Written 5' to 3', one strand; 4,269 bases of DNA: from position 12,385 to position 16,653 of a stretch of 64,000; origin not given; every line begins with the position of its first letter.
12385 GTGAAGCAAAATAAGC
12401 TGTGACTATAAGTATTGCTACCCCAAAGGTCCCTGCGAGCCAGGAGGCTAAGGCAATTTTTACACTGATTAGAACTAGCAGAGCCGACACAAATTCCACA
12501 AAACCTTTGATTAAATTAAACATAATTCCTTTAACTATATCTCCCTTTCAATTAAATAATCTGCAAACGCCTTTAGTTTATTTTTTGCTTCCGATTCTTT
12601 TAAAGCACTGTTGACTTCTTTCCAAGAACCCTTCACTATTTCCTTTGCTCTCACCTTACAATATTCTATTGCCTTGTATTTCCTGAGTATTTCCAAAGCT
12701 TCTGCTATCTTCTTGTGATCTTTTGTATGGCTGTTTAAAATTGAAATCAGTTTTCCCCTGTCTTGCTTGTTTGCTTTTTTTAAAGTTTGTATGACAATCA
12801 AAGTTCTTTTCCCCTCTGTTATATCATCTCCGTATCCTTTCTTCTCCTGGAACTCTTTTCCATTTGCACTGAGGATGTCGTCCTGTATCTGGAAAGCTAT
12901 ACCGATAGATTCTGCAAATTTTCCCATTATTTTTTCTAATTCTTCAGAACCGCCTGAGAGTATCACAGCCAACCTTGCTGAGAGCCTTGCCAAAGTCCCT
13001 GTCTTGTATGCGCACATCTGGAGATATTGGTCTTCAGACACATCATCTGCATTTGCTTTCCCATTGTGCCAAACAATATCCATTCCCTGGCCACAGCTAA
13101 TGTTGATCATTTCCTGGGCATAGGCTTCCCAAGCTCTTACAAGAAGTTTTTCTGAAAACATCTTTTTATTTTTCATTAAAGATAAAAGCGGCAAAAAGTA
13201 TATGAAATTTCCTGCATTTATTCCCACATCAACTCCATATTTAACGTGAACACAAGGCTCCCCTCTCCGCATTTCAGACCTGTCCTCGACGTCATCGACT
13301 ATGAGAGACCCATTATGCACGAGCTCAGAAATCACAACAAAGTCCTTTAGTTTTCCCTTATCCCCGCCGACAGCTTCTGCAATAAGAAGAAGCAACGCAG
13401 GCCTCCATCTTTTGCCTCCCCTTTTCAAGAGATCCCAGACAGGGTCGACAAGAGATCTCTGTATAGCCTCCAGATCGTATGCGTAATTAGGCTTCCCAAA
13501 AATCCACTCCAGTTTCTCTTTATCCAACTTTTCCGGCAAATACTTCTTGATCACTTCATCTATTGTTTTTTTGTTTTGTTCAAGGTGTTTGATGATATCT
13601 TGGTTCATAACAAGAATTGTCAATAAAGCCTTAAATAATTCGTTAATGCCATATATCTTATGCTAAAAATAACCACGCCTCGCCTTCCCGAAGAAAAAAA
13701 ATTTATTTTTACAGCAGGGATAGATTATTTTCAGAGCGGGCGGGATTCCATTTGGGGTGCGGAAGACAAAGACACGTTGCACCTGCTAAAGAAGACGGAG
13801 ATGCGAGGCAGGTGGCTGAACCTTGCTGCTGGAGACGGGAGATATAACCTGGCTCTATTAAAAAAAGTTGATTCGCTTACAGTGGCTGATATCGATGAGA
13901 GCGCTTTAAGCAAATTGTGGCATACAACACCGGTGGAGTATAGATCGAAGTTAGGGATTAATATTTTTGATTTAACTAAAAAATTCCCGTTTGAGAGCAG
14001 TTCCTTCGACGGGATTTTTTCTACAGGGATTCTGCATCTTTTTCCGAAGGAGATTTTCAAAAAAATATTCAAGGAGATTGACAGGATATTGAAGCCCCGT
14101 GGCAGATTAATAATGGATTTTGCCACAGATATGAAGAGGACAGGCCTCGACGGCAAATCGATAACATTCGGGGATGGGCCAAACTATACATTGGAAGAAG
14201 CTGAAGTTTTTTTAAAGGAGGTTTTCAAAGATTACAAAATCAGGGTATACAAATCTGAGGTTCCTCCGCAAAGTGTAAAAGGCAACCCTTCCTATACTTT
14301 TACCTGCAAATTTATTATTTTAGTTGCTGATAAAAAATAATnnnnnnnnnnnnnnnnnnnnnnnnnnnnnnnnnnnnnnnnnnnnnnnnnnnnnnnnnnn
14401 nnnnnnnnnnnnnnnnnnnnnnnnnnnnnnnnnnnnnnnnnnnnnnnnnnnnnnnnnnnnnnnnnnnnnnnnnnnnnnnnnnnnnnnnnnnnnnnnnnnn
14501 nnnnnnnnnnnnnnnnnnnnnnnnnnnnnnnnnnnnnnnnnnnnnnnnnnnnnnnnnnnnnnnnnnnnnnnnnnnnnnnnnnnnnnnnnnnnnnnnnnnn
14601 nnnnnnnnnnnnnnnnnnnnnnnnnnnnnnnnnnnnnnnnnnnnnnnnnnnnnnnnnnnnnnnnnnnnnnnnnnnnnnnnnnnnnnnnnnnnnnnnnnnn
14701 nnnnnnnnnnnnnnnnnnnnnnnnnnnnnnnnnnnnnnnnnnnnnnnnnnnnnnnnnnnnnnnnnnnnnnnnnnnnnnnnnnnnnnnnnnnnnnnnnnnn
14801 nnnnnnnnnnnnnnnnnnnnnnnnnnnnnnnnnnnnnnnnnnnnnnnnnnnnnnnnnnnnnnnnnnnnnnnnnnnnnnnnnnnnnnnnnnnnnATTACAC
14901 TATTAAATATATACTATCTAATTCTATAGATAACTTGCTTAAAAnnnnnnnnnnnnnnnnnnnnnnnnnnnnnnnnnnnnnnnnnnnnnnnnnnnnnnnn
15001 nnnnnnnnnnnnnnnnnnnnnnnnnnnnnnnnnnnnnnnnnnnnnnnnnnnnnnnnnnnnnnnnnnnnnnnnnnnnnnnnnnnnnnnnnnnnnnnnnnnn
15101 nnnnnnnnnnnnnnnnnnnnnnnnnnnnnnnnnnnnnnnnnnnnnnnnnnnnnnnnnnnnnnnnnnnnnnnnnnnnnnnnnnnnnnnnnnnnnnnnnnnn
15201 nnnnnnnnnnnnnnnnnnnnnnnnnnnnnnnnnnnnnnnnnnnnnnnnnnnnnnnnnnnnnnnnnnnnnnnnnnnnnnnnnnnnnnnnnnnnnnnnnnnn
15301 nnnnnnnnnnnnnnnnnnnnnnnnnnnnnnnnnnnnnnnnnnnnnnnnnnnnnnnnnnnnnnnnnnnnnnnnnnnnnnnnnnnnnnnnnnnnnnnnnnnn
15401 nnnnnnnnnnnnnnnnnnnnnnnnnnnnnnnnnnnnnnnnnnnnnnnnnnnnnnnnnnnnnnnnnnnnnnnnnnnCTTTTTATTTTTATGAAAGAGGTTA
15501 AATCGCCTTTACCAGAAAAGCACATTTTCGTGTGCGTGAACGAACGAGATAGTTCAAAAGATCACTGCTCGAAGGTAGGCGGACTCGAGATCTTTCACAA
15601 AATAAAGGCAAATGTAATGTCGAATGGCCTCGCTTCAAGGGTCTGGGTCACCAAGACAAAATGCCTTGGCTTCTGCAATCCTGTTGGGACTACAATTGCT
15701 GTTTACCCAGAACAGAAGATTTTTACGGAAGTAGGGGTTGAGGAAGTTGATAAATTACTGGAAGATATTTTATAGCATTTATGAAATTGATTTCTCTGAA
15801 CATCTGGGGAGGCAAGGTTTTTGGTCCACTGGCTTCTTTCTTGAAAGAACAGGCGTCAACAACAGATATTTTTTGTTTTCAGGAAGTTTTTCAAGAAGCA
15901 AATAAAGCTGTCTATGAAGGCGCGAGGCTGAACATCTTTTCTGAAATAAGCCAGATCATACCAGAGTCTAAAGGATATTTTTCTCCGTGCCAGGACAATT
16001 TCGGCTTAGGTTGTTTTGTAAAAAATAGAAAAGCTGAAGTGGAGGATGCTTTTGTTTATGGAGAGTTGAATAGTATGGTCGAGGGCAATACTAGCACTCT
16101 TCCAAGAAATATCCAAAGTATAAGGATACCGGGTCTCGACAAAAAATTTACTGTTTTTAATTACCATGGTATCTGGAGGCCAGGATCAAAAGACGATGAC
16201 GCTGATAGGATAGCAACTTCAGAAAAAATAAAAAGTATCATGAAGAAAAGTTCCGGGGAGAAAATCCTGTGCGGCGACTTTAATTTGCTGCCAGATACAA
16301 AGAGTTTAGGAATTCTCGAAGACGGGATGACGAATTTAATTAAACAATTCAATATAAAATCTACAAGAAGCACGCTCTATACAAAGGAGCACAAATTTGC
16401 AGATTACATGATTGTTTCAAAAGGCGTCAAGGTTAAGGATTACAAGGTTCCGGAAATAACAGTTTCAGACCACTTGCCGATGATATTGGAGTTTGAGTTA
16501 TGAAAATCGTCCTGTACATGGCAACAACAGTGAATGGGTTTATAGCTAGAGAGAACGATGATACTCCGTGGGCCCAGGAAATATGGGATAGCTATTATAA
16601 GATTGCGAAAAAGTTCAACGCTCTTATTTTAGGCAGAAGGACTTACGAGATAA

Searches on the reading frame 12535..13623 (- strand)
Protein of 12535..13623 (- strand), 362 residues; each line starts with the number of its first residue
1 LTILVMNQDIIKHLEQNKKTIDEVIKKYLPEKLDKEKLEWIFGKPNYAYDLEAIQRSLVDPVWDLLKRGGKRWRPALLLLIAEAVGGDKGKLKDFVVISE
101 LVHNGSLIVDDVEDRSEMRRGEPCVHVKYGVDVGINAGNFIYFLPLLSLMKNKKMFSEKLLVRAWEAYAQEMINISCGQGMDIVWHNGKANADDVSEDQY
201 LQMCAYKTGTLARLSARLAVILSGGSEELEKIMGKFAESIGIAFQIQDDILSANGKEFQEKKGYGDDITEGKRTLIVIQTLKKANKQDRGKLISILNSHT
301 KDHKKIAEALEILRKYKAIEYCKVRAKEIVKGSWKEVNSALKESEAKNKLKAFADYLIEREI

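Call 11: search_protein_families(library=pfam, proteins=[window:12535-13623:-], max_evalue=0.0001)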
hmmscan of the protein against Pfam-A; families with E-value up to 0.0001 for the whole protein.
window:12535-13623:- (362 aa): 1 family
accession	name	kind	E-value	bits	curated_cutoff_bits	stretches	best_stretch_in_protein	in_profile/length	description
PF00348.22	polyprenyl_synt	-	2.5e-67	227.2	27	1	57-312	3-250/251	Polyprenyl synthetase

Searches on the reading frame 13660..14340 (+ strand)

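Call 36: search_protein_families(library=pfam, proteins=[window:13660-14340:+], max_evalue=0.0001)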
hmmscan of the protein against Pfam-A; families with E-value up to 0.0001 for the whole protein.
window:13660-14340:+ (226 aa): 4 families
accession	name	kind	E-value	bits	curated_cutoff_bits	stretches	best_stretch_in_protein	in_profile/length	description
PF08241.18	Methyltransf_11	-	9.8e-12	45.8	21.2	1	53-152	1-95/95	Methyltransferase domain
PF13649.12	Methyltransf_25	-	3.8e-10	40.7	27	1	53-148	2-97/97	Methyltransferase domain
PF13847.12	Methyltransf_31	-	1.1e-05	25.6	27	1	53-153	8-110/145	Methyltransferase domain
PF08242.18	Methyltransf_12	-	1.2e-05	26.4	30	1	53-150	1-98/98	Methyltransferase domain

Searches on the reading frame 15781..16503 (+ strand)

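Call 36: search_protein_families(library=pfam, proteins=[window:15781-16503:+], max_evalue=0.0001)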
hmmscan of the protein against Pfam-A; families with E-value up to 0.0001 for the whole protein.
window:15781-16503:+ (240 aa): 1 family
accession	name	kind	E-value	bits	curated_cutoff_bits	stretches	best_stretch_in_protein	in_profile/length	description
PF03372.29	Exo_endo_phos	-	5.6e-10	39.8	24.5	1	5-231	2-225/225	Endonuclease/Exonuclease/phosphatase family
